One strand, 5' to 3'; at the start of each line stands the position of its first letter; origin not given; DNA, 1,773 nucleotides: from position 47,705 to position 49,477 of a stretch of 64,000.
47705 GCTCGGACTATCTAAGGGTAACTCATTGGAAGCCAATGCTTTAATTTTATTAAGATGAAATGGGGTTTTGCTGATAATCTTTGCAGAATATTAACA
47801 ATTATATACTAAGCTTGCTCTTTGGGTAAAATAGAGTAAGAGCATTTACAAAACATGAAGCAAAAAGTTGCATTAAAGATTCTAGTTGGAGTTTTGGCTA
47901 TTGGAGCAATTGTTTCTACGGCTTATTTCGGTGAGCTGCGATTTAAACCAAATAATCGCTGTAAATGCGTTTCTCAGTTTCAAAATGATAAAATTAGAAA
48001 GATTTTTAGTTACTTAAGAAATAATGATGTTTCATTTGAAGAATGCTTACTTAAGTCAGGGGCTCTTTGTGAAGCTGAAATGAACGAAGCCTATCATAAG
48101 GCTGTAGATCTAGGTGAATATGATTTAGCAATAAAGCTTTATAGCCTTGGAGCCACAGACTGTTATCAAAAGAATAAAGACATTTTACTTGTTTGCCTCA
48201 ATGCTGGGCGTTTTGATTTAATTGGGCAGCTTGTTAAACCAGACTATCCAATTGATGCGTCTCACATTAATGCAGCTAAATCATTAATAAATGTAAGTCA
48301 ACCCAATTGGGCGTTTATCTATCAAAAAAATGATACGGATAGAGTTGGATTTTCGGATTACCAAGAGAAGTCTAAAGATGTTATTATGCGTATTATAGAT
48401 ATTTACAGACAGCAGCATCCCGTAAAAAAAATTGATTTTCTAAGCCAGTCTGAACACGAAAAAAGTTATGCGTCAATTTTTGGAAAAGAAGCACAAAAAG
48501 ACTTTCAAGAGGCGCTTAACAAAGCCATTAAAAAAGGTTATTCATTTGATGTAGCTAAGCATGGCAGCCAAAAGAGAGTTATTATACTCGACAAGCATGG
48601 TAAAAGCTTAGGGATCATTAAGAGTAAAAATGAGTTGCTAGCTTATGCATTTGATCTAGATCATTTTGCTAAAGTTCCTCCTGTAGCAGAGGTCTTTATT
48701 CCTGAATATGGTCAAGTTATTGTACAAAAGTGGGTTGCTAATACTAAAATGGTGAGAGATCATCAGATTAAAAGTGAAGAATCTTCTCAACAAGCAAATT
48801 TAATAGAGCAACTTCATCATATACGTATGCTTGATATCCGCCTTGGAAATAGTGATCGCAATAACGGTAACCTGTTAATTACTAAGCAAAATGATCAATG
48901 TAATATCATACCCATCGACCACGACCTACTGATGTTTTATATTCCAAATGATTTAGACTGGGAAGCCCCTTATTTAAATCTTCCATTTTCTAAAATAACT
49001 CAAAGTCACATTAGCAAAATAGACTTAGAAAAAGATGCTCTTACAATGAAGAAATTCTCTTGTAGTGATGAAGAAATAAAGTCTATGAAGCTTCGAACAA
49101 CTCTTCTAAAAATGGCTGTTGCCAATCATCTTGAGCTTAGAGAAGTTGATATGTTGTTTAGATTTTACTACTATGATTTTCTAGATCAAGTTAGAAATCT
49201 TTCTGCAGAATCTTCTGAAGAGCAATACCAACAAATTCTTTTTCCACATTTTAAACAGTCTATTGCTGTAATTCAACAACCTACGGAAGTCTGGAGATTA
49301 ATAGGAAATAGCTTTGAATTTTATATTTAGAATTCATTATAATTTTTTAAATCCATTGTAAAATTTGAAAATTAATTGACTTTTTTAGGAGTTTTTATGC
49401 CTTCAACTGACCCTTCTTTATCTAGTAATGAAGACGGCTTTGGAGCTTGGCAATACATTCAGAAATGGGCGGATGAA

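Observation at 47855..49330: Bacterially encoded type-II PI4-kinase-like protein with ankyrin-like repeats and a membrane anchor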

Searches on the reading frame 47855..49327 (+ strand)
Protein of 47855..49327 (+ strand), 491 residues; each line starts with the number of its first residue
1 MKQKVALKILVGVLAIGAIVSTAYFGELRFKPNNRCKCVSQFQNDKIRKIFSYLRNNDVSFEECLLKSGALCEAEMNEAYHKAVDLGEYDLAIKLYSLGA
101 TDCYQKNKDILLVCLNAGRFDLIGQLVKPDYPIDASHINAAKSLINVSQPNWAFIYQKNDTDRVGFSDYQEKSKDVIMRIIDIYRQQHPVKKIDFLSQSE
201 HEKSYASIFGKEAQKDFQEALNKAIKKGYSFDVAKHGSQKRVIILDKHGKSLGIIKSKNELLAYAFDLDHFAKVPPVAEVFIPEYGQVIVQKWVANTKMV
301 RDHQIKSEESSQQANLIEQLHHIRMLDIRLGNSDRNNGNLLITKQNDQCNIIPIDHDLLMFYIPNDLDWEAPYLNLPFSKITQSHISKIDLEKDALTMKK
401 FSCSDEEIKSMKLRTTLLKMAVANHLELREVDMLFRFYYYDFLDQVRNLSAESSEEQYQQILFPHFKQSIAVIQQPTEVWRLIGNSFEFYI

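Call 3: search_protein_families(library=pfam, proteins=[window:47855-49327:+], max_evalue=10)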
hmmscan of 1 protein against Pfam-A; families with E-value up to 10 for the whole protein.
window:47855-49327:+ (491 aa): 1 family
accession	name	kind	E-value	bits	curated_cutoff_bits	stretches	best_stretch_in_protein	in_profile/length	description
PF00454.33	PI3_PI4_kinase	-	1e-14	55.5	27.1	1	313-426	127-236/241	Phosphatidylinositol 3- and 4-kinase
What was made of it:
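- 48539..49189 (+): Kinase domain of the type II PI4K branch, residues about 229-445: N-lobe strands 229-299, C-lobe 310-445. The Pfam PF00454 stretch covers residues 313-426 (call 3).
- On PI3/PI4-kinase catalytic domain family (Pfam PF00454): 55.5 bits against 27.1, E 1e-14 (call 3).
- Checked: The match is far beyond chance: Pfam PF00454, E 1e-14, 55.5 bits against a gathering cut-off of 27.1 (call 3).
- Pfam PF00454, 55.5 bits against a cut-off of 27.1 (call 3).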

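Call 4: search_protein_families(library=ncbifam, proteins=[window:47855-49327:+], max_evalue=10)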
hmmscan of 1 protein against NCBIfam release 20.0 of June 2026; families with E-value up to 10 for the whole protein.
window:47855-49327:+ (491 aa): 0 families
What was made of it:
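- Tried and rejected: No model matched (call 4).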

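Call 5: search_solved_structures(query=window:47855-49327:+, max_evalue=10, show_alignments=3)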
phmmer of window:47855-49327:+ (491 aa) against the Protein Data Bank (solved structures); distinct sequences matched with E-value up to 10: 0.

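Call 6: find_homologous_proteins(query=window:47855-49327:+, max_evalue=0.001)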
Query window:47855-49327:+ (491 aa): 22 proteins with E <= 0.001 among 7137 candidates.
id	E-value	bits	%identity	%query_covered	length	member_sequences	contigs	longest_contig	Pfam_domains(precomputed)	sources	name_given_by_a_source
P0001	0.0e+0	1107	100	100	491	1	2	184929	PF00454.34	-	-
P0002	3.0e-274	928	81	100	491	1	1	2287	PF00454.34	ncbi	-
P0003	4.5e-238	809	69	100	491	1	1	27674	PF00454.34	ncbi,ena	-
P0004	2.6e-194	665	59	100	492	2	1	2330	PF00454.34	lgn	-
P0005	2.9e-165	569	52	100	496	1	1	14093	PF00454.34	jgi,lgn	jgi:hypothetical protein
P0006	2.5e-160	553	51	100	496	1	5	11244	PF00454.34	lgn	-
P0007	8.7e-157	541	53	91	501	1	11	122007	PF00454.34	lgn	-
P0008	1.1e-146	508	47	100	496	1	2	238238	PF00454.34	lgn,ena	-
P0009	7.8e-136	472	44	100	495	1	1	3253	PF00454.34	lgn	-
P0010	3.4e-135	470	46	92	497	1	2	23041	PF00454.34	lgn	-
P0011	7.4e-134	466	43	99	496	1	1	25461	PF00454.34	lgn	-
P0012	3.3e-132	460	46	92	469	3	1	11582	PF00454.34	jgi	-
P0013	1.3e-131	458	44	100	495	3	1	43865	PF00454.34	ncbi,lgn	-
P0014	1.2e-130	455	45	92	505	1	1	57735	PF00454.34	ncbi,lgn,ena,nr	ncbi:MAG: hypothetical protein S4CHLAM7_02440 [Chlamydiae bacterium]|nr:hypothetical protein [Chlamy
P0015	1.4e-130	455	45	100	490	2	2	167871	PF00454.34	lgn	-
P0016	6.7e-130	452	43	98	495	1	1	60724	PF00454.34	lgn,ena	-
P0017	1.2e-127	445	45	91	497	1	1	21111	PF00454.34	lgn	-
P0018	4.9e-127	443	47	87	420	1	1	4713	PF00454.34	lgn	-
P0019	2.1e-125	438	45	91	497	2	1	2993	PF00454.34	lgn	-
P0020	2.4e-123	431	44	93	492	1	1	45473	PF00454.34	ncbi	-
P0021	6.5e-112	393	41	98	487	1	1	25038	PF00454.34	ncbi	-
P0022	3.8e-87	312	45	64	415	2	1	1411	PF00454.34,PF04977.21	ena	-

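Call 9: search_solved_structures(query=A1, max_evalue=10, show_alignments=4)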
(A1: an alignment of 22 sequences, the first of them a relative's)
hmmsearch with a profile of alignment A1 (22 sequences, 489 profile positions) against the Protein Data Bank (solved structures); distinct sequences matched with E-value up to 10: 0.
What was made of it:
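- Closest known: Animal type II PI 4-kinases. Different: The chlamydial profile alone does not reach them by sequence (call 9).
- Tried and rejected: The single protein and the ortholog profile found nothing (calls 5, 9).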

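Call 12: find_related_loci(query=A1, collection=genome_contigs, flank=6000)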
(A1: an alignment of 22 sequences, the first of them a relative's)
Query A1 (491 aa) in genome_contigs; peptide patterns used: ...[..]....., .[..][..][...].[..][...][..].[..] (x = any residue, [..] = any of these).
24 stretches matched a pattern; 6 encode a relative of the query (tblastn E <= 1e-3); 6 distinct loci.
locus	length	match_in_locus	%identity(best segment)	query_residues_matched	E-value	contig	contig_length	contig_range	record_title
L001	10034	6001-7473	69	1-491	0e+0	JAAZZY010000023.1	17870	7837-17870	MAG: Chlamydiia bacterium isolate bin105s NODE_23_length_17870_cov_4.565647, whole genome shotgun sequence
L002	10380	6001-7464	44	3-491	4e-142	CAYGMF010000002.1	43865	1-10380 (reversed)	MAG TPA_asm: uncultured bacterium isolate ERP117304_co1_136 genome assembly, contig: NODE_976_length_43865_cov_38.006437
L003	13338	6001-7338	45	40-491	1e-138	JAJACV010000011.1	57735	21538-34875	MAG: Chlamydiae bacterium isolate O_S4.2_7 S4CHLAM7_11, whole genome shotgun sequence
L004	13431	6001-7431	41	9-491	2e-119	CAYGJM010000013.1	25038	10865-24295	MAG TPA_asm: uncultured bacterium isolate ERP116193_co2_14 genome assembly, contig: NODE_4928_length_25038_cov_3.861666,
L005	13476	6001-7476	59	1-491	0e+0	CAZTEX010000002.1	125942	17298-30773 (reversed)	MAG TPA_asm: uncultured bacterium isolate SRP301943_co3_22 genome assembly, contig: NODE_6_length_125942_cov_38.634490,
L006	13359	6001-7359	44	33-491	8e-129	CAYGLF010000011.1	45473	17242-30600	MAG TPA_asm: uncultured bacterium isolate ERP117304_co1_173 genome assembly, contig: NODE_929_length_45473_cov_15.008587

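Call 21: search_protein_representatives(alignment_id=A1)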
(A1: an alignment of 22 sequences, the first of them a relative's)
Query: 22 sequences, 489 profile positions. Proteins with E-value up to 0.001 (for the whole library): 1492; up to 1e-10: 523; up to 1e-30: 11. The best 150 are listed.
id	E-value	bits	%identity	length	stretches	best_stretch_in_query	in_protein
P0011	2.0e-232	788.7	-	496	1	2-489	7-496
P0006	1.4e-224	762.8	-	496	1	1-489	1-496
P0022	4.1e-161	553.6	-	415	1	4-405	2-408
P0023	1.6e-69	251.4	-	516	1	176-480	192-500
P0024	6.5e-63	229.7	-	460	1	110-480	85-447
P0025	2.4e-53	198.2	-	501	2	240-475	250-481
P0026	1.2e-40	156.2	-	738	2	218-476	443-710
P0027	1.3e-40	156.1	-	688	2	262-440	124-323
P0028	1.3e-38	149.6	-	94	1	396-489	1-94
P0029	4.8e-32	127.9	-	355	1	210-432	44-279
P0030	2.8e-31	125.4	-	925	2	264-440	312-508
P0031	8.9e-29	117.1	-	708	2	264-433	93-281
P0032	3.4e-27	111.9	-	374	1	233-426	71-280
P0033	5.3e-25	104.6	-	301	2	264-429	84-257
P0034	2.6e-24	102.4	-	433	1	217-468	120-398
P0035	2.6e-24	102.3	-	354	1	220-423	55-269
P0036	2.0e-23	99.4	-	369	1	264-430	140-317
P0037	5.9e-23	97.9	-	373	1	264-430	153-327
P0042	6.5e-22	94.5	-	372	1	204-422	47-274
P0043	8.2e-22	94.1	-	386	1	264-433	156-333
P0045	1.3e-21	93.5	-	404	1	264-432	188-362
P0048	3.2e-21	92.2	-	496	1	264-434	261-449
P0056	1.1e-20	90.4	-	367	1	220-435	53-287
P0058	2.2e-20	89.4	-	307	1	227-433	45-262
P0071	2.4e-19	86.0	-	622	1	264-435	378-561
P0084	1.1e-18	83.8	-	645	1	264-420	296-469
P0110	9.7e-18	80.7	-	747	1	263-429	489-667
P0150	2.7e-16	75.9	-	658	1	264-431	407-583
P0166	4.4e-16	75.2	-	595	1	261-422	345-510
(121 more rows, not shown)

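Call 24: list_cluster_members(proteins=[P0023, P0024, P0025, P0026, P0027, P0029, P0030, P0031, P0032, P0035])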
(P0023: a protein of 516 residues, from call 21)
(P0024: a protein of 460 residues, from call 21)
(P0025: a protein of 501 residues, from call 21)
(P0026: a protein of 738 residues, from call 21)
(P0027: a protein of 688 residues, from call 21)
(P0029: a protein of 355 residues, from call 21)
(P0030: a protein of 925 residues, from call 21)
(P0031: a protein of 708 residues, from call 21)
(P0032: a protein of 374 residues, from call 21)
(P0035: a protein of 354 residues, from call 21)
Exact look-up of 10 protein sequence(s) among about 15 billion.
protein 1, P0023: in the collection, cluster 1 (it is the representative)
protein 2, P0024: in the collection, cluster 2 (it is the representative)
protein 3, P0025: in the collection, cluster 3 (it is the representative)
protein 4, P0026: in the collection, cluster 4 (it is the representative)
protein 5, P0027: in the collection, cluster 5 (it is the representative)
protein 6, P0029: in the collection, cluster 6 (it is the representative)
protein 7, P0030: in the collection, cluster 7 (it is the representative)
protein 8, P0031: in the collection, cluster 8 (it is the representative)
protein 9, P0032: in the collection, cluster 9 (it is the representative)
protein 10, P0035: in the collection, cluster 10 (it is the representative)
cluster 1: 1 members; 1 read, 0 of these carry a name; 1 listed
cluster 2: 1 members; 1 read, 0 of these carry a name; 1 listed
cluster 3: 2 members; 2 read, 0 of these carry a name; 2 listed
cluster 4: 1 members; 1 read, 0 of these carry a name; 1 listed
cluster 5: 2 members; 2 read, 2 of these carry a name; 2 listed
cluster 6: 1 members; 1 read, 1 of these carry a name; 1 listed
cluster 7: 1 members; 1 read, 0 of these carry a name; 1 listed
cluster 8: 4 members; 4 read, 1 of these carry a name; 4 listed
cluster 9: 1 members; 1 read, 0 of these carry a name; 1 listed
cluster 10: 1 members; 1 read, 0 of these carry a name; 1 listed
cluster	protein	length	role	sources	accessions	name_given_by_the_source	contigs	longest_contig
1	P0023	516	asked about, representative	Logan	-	-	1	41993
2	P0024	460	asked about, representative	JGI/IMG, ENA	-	-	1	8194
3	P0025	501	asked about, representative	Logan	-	-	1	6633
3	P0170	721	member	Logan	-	-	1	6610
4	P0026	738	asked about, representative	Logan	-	-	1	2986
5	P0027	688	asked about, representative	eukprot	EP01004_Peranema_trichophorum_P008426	NODE_717_length_2424_cov_35.826597_g616_i0.p1 ...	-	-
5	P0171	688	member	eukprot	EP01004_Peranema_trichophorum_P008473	NODE_722_length_2418_cov_41.179521_g616_i1.p1 ...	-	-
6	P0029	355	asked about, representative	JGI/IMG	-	hypothetical protein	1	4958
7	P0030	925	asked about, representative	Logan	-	-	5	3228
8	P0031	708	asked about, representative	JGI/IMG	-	hypothetical protein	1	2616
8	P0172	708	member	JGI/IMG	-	-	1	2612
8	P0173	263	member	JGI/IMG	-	-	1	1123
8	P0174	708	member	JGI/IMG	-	-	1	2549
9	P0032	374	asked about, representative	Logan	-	-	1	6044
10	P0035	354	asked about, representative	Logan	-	-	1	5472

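Call 25: predict_structure(alignment_id=A1)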
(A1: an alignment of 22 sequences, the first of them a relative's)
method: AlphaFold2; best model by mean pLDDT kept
length: 491 residues; sequences in the alignment: 22
mean_pLDDT: 83.1   pTM: 0.73
mean pLDDT of the five models: 83.1, 82.6, 82.0, 81.8, 78.4
residues with pLDDT >= 90: 223; 70-90: 183; 50-70: 60; < 50: 25
segments of 3 or more residues with pLDDT < 50: 23-39, 485-491
pLDDT, mean of each block of 10 residues (from residue 1): 65 68 42 44 74 71 79 90 87 91 91 91 92 87 82 83 91 91 85 81 92 95 95 73 92 91 93 95 94 87 60 84 91 71 83 80 65 85 95 95 93 96 92 87 94 97 95 75 46 33
secondary structure, 60 per line:
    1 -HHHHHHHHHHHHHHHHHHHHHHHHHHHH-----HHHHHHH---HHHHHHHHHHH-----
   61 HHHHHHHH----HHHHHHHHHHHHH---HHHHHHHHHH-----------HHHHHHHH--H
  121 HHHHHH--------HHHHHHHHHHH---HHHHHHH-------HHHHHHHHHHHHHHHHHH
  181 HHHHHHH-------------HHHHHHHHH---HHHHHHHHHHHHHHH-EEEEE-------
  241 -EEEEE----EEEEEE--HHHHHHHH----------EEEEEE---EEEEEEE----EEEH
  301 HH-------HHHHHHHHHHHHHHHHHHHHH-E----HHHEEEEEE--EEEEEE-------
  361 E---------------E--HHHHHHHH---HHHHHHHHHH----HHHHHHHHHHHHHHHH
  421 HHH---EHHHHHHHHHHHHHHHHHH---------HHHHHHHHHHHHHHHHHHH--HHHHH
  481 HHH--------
elements in order: H2-29 H35-41 H45-55 H61-68 H73-85 H89-98 H110-117 H120-126 H135-145 H149-155 H163-187 H201-209 H213-227 E229-233 E242-246 E251-256 H259-266 E277-282 E286-292 E297-299 H310-330 E340-345 E348-353 H380-387 H391-400 H405-423 H428-445 H455-473 H476-483
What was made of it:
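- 47867..47932 (+): N-terminal hydrophobic helix, residues about 5-26 (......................): signal-anchor or long signal peptide. Modelled as one continuous helix, residues 2-29 (call 25).
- On Ankyrin-repeat proteins: The spacing of the helix pairs is irregular, about 37, 25 and 28 residues (call 25).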

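Call 28: fold_search(model_id=the predicted structure, library=pdb)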
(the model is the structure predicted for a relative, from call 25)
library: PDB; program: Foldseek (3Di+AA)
matches with E <= 10: 796; with E <= 0.001: 55
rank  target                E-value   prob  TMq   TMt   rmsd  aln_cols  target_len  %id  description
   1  4hne_B                6.1e-06  1.00  0.38  0.53  25.3       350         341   13  Crystal structure of the catalytic domain of human type II alpha Phosphatidylinositol 4-kinase (PI4KIIalpha) in comple (released 2014-04-09)
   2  4hnd_B                9.7e-06  1.00  0.38  0.53  25.3       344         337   13  Crystal structure of the catalytic domain of Selenomethionine substituted human PI4KIIalpha in complex with ADP (released 2014-04-09)
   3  4hnd_A                1.1e-05  1.00  0.36  0.49  22.0       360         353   14  Crystal structure of the catalytic domain of Selenomethionine substituted human PI4KIIalpha in complex with ADP (released 2014-04-09)
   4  9lwr_A                1.7e-05  1.00  0.23  0.13  25.9       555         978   11  Cryo-EM structure of PI3Kalpha H1047R in complex with compound UCL-TRO-1938 (released 2025-10-01)
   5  9hhm_B                3.0e-05  1.00  0.32  0.34  18.6       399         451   15  Crystal structure of phosphatidyl inositol 4-kinase II beta in complex with HH5129 (released 2025-12-03)
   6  4pla                  3.3e-05  1.00  0.27  0.27  19.7       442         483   12  Crystal structure of phosphatidyl inositol 4-kinase II alpha in complex with ATP (released 2014-09-10)
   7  4wtv_B                3.8e-05  1.00  0.31  0.36  19.5       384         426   17  Crystal structure of the phosphatidylinositol 4-kinase IIbeta (released 2015-07-15)
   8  6i3u                  4.2e-05  1.00  0.22  0.20  26.2       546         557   12  Optimization of potent and selective ATM inhibitors suitable for a proof-of-concept study in Huntington's disease models (released 2019-03-20)
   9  4wtv_A                5.0e-05  1.00  0.31  0.34  19.4       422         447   14  Crystal structure of the phosphatidylinositol 4-kinase IIbeta (released 2015-07-15)
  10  4ph4                  5.8e-05  1.00  0.23  0.22  26.1       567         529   13  The crystal structure of Human VPS34 in complex with PIK-III (released 2014-10-29)
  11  9c15_A                1.1e-04  0.99  0.21  0.13  24.9       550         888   11  Crystal structure of the KRAS-p110alpha complex with molecular glue D927 (released 2025-01-22)
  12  4yc4                  1.1e-04  1.00  0.26  0.26  20.1       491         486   12  Crystal structure of phosphatidyl inositol 4-kinase II alpha in complex with nucleotide analog (released 2015-07-15)
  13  5eut                  1.4e-04  1.00  0.26  0.26  19.1       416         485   12  Crystal structure of phosphatidyl inositol 4-kinase II alpha in the apo state (released 2015-12-23)
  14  9b4s_A                1.5e-04  0.99  0.23  0.14  25.9       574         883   11  Crystal structure of the RRAS2-p110alpha complex (released 2025-01-22)
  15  9hhm_A                1.6e-04  1.00  0.32  0.35  14.8       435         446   14  Crystal structure of phosphatidyl inositol 4-kinase II beta in complex with HH5129 (released 2025-12-03)
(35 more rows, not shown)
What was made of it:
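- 48539..49189 (+): Foldseek top hits are 4hne/4hnd PI4KII-alpha (call 28).
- On Type II PI 4-kinases: PI3K-alpha and VPS34 follow at lower TM (call 28).
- Closest known: Animal type II PI 4-kinases. Same: They are the best PDB matches of the model (4hne, 4hnd, 4wtv, 9hhm; call 28).
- The AF2 model (pLDDT 83, pTM 0.73; call 25) has PI4KII-alpha 4hne/4hnd as best PDB matches: E 6e-6, probability 1.0, TM 0.53 normalised to the target (call 28). The best structural matches are the true lipid kinases PI4KII-alpha and PI4KII-beta (call 28).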

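Call 30: find_encoding_contigs(protein=P0023, flank=8000, max_places=2)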
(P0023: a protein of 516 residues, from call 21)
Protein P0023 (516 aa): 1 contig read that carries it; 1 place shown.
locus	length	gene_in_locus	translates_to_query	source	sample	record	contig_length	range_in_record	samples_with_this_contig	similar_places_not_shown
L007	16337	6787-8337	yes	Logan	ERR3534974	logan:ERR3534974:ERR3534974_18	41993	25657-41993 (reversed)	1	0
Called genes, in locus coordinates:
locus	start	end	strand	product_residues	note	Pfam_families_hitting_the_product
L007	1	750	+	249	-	?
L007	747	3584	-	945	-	-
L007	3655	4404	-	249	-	PF00149:Metallophos, PF12850:Metallophos_2 (faint)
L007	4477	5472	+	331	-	-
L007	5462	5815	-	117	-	-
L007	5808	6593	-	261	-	PF00215:OMPdecase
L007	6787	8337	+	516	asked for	PF00454:PI3_PI4_kinase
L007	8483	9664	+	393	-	PF05525:Branch_AA_trans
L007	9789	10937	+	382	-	PF01266:DAO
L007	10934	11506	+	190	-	PF00300:His_Phos_1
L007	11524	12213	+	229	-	PF01177:Asp_Glu_race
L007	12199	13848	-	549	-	PF00391:PEP-utilizers (weak), PF02896:PEP-utilizers_C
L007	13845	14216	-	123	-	-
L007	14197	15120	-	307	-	PF00892:EamA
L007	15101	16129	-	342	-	PF02668:TauD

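Call 31: find_encoding_contigs(protein=P0001, flank=3000, max_places=3)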
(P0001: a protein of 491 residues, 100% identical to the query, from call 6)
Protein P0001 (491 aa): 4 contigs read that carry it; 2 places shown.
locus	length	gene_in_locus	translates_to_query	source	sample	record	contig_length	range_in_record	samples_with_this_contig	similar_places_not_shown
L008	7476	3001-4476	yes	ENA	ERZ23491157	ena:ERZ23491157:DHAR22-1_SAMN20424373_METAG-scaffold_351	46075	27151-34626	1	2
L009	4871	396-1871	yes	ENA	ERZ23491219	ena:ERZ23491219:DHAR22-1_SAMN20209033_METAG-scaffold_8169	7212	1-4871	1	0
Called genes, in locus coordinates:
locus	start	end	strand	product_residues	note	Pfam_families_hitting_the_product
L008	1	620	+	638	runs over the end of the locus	PF01496:V_ATPase_I (weak)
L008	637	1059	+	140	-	PF00137:ATP-synt_C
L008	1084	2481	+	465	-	PF00206:Lyase_1, PF10415:FumaraseC_C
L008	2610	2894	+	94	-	-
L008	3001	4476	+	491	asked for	PF00454:PI3_PI4_kinase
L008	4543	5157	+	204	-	-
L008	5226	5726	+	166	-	-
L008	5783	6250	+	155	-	-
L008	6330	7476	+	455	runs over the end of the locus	PF01235:Na_Ala_symp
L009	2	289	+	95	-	?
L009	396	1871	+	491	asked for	PF00454:PI3_PI4_kinase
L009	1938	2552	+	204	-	-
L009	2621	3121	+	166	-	-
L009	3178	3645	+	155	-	-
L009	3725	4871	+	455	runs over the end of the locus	PF01235:Na_Ala_symp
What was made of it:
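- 47855..49330 (+): Complete gene, 491 aa: hydrophobic N-terminus, helical-repeat domain, type II PI4K-like kinase domain. The same gene is called on public contigs (call 31).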
